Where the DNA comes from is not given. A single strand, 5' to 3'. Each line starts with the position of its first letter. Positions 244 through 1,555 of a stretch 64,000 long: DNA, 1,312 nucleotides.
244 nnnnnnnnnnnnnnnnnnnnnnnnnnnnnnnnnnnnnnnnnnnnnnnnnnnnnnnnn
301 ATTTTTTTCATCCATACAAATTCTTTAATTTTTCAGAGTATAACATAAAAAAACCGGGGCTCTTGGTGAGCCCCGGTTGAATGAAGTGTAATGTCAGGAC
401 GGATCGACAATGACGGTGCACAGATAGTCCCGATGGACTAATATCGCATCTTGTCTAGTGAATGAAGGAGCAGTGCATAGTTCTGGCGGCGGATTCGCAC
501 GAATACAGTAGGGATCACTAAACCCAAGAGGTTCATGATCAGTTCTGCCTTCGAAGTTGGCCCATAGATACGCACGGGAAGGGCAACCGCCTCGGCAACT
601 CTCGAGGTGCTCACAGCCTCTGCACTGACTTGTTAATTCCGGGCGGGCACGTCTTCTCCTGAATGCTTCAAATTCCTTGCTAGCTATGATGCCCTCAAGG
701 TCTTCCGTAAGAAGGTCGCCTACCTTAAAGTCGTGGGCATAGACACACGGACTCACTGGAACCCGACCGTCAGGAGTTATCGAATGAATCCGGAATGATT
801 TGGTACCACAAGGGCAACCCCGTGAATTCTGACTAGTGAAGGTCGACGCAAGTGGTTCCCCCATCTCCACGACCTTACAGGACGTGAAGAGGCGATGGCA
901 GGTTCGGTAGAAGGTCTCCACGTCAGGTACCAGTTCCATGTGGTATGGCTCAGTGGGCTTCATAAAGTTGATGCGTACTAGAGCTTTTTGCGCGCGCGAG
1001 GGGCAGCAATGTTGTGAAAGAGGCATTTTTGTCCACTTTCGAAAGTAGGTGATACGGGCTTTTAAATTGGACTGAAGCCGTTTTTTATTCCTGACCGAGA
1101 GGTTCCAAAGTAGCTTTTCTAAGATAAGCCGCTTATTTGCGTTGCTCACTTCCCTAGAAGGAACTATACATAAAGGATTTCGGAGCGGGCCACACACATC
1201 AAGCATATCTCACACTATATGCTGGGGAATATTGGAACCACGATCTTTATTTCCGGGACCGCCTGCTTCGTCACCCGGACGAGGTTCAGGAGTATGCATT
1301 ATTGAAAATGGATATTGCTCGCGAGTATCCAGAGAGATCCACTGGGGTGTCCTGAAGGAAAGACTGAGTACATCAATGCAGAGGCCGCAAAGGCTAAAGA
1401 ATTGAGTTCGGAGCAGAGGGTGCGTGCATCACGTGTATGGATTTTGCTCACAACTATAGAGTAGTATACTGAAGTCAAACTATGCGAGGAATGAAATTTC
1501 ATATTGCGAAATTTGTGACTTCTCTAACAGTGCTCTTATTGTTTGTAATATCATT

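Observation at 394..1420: SPASM-domain ORF without a radical-SAM core, next to a GrpB gene remnant, in a genome encoding two Cys-type sulfatases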

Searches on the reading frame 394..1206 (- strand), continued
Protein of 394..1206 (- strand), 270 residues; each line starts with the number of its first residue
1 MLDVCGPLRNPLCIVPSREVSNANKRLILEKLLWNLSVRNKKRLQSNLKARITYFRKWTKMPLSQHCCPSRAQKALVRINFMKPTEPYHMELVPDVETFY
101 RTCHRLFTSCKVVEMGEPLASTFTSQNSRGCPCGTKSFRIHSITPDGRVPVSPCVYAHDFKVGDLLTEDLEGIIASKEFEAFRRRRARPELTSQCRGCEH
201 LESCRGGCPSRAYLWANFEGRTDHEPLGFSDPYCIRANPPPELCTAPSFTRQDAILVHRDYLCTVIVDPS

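Call 23: search_solved_structures(query=P0002, max_evalue=0.001)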
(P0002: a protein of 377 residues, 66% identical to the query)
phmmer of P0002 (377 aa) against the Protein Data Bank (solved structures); distinct sequences matched with E-value up to 0.001: 2.
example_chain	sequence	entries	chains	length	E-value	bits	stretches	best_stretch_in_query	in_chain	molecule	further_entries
6c8v_A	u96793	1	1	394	0.00022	23.8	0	13-319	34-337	Coenzyme PQQ synthesis protein E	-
7tol_A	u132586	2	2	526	0.00075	22.1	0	13-189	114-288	glycerol dibiphytanyl glycerol tetraether - macrocyclic archaeol synthase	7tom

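Call 28: find_encoding_contigs(protein=P0096, flank=4000, max_places=2)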
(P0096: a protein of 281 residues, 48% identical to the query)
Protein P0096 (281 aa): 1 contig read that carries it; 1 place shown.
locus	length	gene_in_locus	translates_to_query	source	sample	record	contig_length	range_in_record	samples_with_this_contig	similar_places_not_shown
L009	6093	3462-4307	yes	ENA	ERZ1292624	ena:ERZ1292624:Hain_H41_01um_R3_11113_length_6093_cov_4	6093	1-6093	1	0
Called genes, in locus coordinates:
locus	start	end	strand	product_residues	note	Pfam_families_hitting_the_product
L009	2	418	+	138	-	?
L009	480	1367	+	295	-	PF01048:PNP_UDP_1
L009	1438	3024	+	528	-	PF02310:B12-binding, PF04055:Radical_SAM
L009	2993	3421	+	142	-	PF04055:Radical_SAM (weak)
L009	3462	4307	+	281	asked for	PF13186:SPASM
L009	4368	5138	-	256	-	PF14341:PilX_N (weak)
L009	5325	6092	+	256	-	?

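Call 29: find_encoding_contigs(protein=P0125, flank=4000, max_places=2)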
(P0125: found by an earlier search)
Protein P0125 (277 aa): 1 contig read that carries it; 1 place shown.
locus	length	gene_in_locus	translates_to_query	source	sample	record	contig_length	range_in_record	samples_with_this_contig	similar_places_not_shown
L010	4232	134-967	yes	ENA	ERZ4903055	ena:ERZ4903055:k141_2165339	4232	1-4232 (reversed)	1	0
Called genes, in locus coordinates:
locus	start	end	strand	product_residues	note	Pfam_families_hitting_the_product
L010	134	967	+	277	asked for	PF13186:SPASM (weak)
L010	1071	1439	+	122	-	PF00719:Pyrophosphatase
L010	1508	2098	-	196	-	PF02223:Thymidylate_kin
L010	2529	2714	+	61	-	-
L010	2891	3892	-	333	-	PF16656:Pur_ac_phosph_N (weak)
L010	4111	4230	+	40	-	?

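Call 30: find_encoding_contigs(protein=P0009, flank=4000, max_places=2)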
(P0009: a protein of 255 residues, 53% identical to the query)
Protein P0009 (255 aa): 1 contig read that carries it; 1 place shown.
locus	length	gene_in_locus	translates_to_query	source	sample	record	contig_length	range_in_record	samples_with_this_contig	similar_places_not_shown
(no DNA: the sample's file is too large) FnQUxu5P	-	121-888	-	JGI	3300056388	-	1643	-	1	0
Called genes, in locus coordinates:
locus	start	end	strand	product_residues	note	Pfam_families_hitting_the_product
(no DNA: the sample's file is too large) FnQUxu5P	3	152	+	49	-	?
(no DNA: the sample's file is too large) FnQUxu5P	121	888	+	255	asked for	PF13186:SPASM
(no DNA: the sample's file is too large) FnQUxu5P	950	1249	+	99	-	PF00719:Pyrophosphatase (weak)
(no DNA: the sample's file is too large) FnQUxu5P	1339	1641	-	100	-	?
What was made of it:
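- The other short 'SPASM-only' homologues are contig-edge partials or genes split by a frameshift (calls 28-30).
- Tried and rejected: P0125 and P0009 start at contig edges (calls 28-30).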

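Call 40: find_homologous_proteins(query=L001:10892-11254:+, max_evalue=1e-20)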
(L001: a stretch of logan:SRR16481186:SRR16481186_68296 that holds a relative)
Query L001:10892-11254:+ (120 aa): 3699 proteins with E <= 1e-20 among 3757 candidates; the best 120 are listed.
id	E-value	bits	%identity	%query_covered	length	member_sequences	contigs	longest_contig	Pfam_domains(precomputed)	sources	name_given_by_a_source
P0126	3.2e-73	261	98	100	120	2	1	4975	PF00719.25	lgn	-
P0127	1.7e-51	191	74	95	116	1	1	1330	PF00719.25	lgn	-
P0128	2.8e-51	190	73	98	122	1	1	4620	PF00719.25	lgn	-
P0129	5.0e-51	189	75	93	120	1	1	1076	PF00719.25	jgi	jgi:inorganic pyrophosphatase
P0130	5.3e-51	189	73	93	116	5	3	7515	PF00719.25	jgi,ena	jgi:inorganic pyrophosphatase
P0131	1.8e-50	188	71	97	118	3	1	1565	PF00719.25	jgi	jgi:inorganic pyrophosphatase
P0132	3.1e-50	187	70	96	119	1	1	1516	PF00719.25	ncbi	-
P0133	3.3e-50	187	72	99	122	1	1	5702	PF00719.25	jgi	jgi:inorganic pyrophosphatase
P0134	3.5e-50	187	70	94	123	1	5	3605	PF00719.25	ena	-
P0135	4.3e-50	186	69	98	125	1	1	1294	PF00719.25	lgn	-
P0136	4.9e-50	186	72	95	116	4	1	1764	PF00719.25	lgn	-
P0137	1.1e-49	185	72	95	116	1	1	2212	PF00719.25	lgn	-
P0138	1.2e-49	185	70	94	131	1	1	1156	PF00719.25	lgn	-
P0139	2.0e-49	184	68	93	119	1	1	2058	PF00719.25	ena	-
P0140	3.2e-49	184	67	98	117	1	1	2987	PF00719.25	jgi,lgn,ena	-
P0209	6.3e-46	173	70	97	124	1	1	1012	PF00719.25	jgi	jgi:inorganic pyrophosphatase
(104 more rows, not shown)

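Call 41: find_encoding_contigs(protein=P0126, flank=5000, max_places=4)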
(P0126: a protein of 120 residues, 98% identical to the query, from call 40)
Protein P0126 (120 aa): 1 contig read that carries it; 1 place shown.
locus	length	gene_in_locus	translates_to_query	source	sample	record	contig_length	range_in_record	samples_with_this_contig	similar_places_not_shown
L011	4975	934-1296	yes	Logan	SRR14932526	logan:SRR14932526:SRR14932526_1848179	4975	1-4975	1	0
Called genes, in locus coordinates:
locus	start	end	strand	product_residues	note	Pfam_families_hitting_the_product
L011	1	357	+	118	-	?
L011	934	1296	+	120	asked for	PF00719:Pyrophosphatase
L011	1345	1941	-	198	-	PF02223:Thymidylate_kin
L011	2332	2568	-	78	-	-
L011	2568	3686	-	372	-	PF14082:SduA_C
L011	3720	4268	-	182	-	-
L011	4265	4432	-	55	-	-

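Call 45: search_protein_families(library=ncbifam, proteins=[L002:6428-7978:+, L002:4995-6248:-, L011:1-357:+, L011:2568-3686:-], max_evalue=0.001)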
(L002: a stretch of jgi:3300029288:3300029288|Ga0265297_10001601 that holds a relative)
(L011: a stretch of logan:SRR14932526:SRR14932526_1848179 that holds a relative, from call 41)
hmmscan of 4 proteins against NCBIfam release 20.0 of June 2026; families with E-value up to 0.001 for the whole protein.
L002:6428-7978:+ (516 aa): 21 families
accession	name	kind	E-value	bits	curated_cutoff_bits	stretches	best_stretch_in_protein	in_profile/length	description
TIGR02026.1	BchE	equivalog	1.3e-41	143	481.35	1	5-341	2-345/497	magnesium-protoporphyrin IX monomethyl ester anaerobic oxidative cyclase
TIGR04072.2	rSAM_ladder_B12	equivalog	5.3e-27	94.5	360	1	27-360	24-348/443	lipid biosynthesis B12-binding/radical SAM protein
TIGR04385.1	B12_rSAM_cofa1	equivalog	1.7e-25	90.2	450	1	23-357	22-360/438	B12 lower ligand biosynthesis radical SAM protein BzaD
NF050148.1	rSAM_ApyD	equivalog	5.8e-21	74.5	750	1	59-344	71-349/645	RiPP biosynthesis radical SAM protein ApyD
NF040546.1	rSAM_CUAEP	equivalog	2e-20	73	500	1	22-361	14-341/468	CUAEP/CCAEP-tail radical SAM (seleno)protein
TIGR04367.1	HpnR_B12_rSAM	equivalog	1.1e-19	70.4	650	1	21-341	22-333/490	hopanoid C-3 methylase HpnR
TIGR04479.1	bcpD_PhpK_rSAM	subfamily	1.4e-19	69.9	600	1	23-360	74-408/504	PhpK family radical SAM P-methyltransferase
TIGR04295.1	B12_rSAM_oligo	hypoth_equivalog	2.3e-19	69.4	400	1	22-327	26-327/422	TIGR04295 family B12-binding domain-containing radical SAM protein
TIGR03975.1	rSAM_ocin_1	subfamily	4.1e-19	68.5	281.85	1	60-340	126-409/606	RiPP maturation radical SAM C-methyltransferase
TIGR04013.1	B12_SAM_MJ_1487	hypoth_equivalog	6.5e-18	64.7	251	1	64-242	45-203/382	TIGR04013 family B12-binding domain/radical SAM domain-containing protein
NF040542.1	rSAM_RCCLKC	equivalog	9.5e-18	64.6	450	1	30-360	22-349/423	arsinothricin biosynthesis radical SAM protein ArsL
TIGR04014.1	B12_SAM_MJ_0865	equivalog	6.2e-15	54.9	360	1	61-360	37-335/434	methyl-coenzyme M reductase glutamine C-methyltransferase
TIGR03471.1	HpnJ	equivalog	1.2e-13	50.7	577.6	1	81-396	87-398/472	hopanoid biosynthesis associated radical SAM protein HpnJ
NF038361.1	rSAM_Sden_1168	equivalog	4.8e-13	48.5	575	1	4-363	64-453/560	Sden_1168 family B12-binding radical SAM P-methyltransferase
NF045585.1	rSAM_slr0320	equivalog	7.5e-11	41.2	775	1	180-327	231-376/511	photosystem II high light acclimation radical SAM protein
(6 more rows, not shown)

L002:4995-6248:- (417 aa): 11 families
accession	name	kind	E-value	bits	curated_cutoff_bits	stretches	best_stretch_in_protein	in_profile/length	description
NF008673.0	PRK11678.1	equivalog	2.2e-45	155.3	331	1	55-413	87-444/450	molecular chaperone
NF001413.0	PRK00290.1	equivalog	1.2e-26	93.2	648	2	5-230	4-233/625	molecular chaperone DnaK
TIGR02350.1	prok_dnaK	equivalog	8.2e-26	90.5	822.55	2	6-233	3-235/596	molecular chaperone DnaK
TIGR01991.1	HscA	equivalog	9e-25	87.2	708.55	2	299-398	244-343/600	Fe-S protein assembly chaperone HscA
NF003520.0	PRK05183.1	subfamily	1.3e-21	76.7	620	2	299-399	264-364/621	Fe-S protein assembly chaperone HscA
NF009947.0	PRK13411.1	equivalog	3.3e-21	75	1002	2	325-395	284-354/662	molecular chaperone DnaK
NF009946.0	PRK13410.1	equivalog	4.3e-19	68.2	1019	2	325-394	285-354/669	molecular chaperone DnaK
NF002399.0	PRK01433.1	equivalog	4.4e-17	61.9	743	1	85-199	105-214/595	Fe-S protein assembly chaperone HscA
NF010539.0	PRK13927.1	subfamily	0.00014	20.9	293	0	141-204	113-177/339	rod shape-determining protein MreB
TIGR00904.1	mreB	subfamily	0.00034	19.8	365.75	0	152-204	124-176/334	MreB/Mrl family cell shape determining protein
TIGR02529.1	EutJ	subfamily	0.00069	19.2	152.1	0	147-194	82-124/239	ethanolamine utilization protein EutJ family protein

L011:1-357:+ (118 aa): 0 families

L011:2568-3686:- (372 aa): 0 families

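Call 60: predict_structure(alignment_id=A2)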
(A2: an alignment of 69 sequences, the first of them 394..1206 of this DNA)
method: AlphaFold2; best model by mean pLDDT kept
length: 270 residues; sequences in the alignment: 69
mean_pLDDT: 80.2   pTM: 0.77
mean pLDDT of the five models: 80.2, 79.5, 79.5, 79.1, 72.7
residues with pLDDT >= 90: 177; 70-90: 21; 50-70: 20; < 50: 52
segments of 3 or more residues with pLDDT < 50: 1-6, 9-24, 42-68
pLDDT, mean of each block of 10 residues (from residue 1): 37 37 49 52 42 28 40 83 94 95 95 96 95 94 97 94 98 98 96 95 96 96 91 95 93 88 91
secondary structure, 60 per line:
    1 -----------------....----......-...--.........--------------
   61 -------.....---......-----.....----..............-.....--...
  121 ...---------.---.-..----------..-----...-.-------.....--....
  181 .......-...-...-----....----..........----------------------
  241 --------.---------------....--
elements in order: H18-21 E26-31 H38-46 H68-72 E76-81 H87-91 H96-109 E111-115 H118-123 H170-174 H177-187 H201-204 H209-218 E265-268
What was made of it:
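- The C-terminal 200 residues are predicted to fold confidently (call 60).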

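Call 62: fold_search(model_id=the predicted structure, library=pdb)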
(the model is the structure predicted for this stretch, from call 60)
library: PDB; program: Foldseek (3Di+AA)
matches with E <= 10: 17; with E <= 0.001: 0
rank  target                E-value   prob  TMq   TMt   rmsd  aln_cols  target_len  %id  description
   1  4k38_A                1.8e-02  0.93  0.36  0.27   6.2       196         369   14  Native anSMEcpe with bound AdoMet and Kp18Cys peptide (released 2013-05-08)
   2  4k38_B                2.0e-02  0.91  0.31  0.25   6.7       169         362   15  Native anSMEcpe with bound AdoMet and Kp18Cys peptide (released 2013-05-08)
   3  4k36_B                4.0e-02  0.87  0.41  0.32   6.2       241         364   12  His6 tagged anSMEcpe with bound AdoMet (released 2013-05-08)
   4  4k37_B                4.5e-02  0.87  0.37  0.28   5.8       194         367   15  Native anSMEcpe with bound AdoMet (released 2013-05-08)
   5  4k39_A                4.8e-02  0.80  0.35  0.28   6.2       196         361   15  Native anSMEcpe with bound AdoMet and Cp18Cys peptide (released 2013-05-08)
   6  4k36_A                5.8e-02  0.91  0.38  0.28   5.3       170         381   15  His6 tagged anSMEcpe with bound AdoMet (released 2013-05-08)
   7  4k37_A                7.4e-02  0.77  0.36  0.28   5.9       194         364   15  Native anSMEcpe with bound AdoMet (released 2013-05-08)
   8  9gmc_A                9.5e-02  0.90  0.27  0.20   5.9       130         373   16  Crystal structure of the complex formed between the radical SAM protein ChlB and the R3A mutant of ChlA (released 2025-06-25)
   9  4k39_B                1.1e-01  0.57  0.29  0.23   7.1       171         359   16  Native anSMEcpe with bound AdoMet and Cp18Cys peptide (released 2013-05-08)
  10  9gm3_C                2.0e-01  0.89  0.21  0.16   3.0        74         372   20  Crystal structure of the complex formed between the radical SAM protein ChlB and the leader region of its precursor su (released 2025-06-25)
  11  9gm3_A                2.3e-01  0.80  0.25  0.18   3.6       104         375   18  Crystal structure of the complex formed between the radical SAM protein ChlB and the leader region of its precursor su (released 2025-06-25)
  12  9gmc_C                2.9e-01  0.69  0.27  0.20   7.3       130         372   16  Crystal structure of the complex formed between the radical SAM protein ChlB and the R3A mutant of ChlA (released 2025-06-25)
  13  8vvn_A                2.6e+00  0.01  0.11  0.12  16.2       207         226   11  Cryo-EM structure of a type I ZorAB complex from Shewanella sp. strain ANA-3 (released 2025-02-05)
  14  4m7t                  5.2e+00  0.06  0.12  0.13   7.5        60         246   22  Crystal structure of BtrN in complex with AdoMet and 2-DOIA (released 2013-10-02)
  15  4m7s                  6.6e+00  0.07  0.13  0.16   6.0        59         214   17  Crystal structure of SeMet BtrN in an OPEN conformation (released 2013-10-02)
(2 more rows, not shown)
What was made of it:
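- The weak Foldseek top hits are anSMEcpe 4K36-4K39 (E 0.018-0.07; call 62).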

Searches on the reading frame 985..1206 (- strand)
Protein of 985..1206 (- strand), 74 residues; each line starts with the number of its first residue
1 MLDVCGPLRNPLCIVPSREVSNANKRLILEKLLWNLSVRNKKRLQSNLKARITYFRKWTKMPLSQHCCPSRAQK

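Call 11: search_protein_families(library=pfam, proteins=[window:985-1206:-], max_evalue=1)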
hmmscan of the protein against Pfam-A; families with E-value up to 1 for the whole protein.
seq(74 aa): 0 families

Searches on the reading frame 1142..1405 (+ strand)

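Call 3: search_protein_families(library=pfam, proteins=[window:1142-1405:+], max_evalue=1)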
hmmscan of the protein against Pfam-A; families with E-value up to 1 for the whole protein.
window:1142-1405:+ (87 aa): 1 family
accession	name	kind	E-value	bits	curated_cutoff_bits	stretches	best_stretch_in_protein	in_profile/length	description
PF11334.13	DUF3136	-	0.11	12.8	27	0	19-32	27-40/64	Protein of unknown function (DUF3136)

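Call 4: search_protein_families(library=ncbifam, proteins=[window:1142-1405:+], max_evalue=1)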
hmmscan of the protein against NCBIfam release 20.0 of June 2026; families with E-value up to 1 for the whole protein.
window:1142-1405:+ (87 aa): 0 families

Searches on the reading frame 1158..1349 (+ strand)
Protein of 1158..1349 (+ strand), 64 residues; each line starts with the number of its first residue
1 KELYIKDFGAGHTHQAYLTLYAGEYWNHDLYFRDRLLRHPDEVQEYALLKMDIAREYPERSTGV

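Call 55: search_protein_representatives(protein=window:1158-1349:+)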
Query: 64 residues. Proteins with E-value up to 0.001 (for the whole library): 31; up to 1e-10: 0; up to 1e-30: 0. The best 31 are listed.
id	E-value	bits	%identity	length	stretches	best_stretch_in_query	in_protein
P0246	1.5e-09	53.8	38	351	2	13-58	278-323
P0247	3.4e-08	49.6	47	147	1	2-59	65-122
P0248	3.4e-07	46.4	40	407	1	2-59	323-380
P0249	5.7e-07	45.7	37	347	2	17-57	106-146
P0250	1.1e-06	44.8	40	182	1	2-58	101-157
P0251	1.6e-06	44.3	42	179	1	3-59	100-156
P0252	3.2e-06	43.3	39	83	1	4-57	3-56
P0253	1.5e-05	41.2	36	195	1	3-60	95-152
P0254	2.0e-05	40.8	38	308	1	2-59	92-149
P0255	2.4e-05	40.5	47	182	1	9-58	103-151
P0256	2.6e-05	40.4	43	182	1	5-58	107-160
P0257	5.8e-05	39.4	42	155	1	7-61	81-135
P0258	1.1e-04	38.4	41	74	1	12-60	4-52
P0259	1.3e-04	38.2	35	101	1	6-59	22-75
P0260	1.5e-04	38.1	39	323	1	4-57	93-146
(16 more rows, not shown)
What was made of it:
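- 1140..1464 (+): GrpB-family pseudogene fragment. It corresponds to residues ~92-182 of a ~182-aa protein, with an in-frame stop at 1155..1157 and a frameshift near 1335-1350. The N-terminal half is absent. The best identity to any representative protein is 47% (call 55).
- Closest known: GrpB family. Different: Identity to any representative is at most 47% (call 55).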
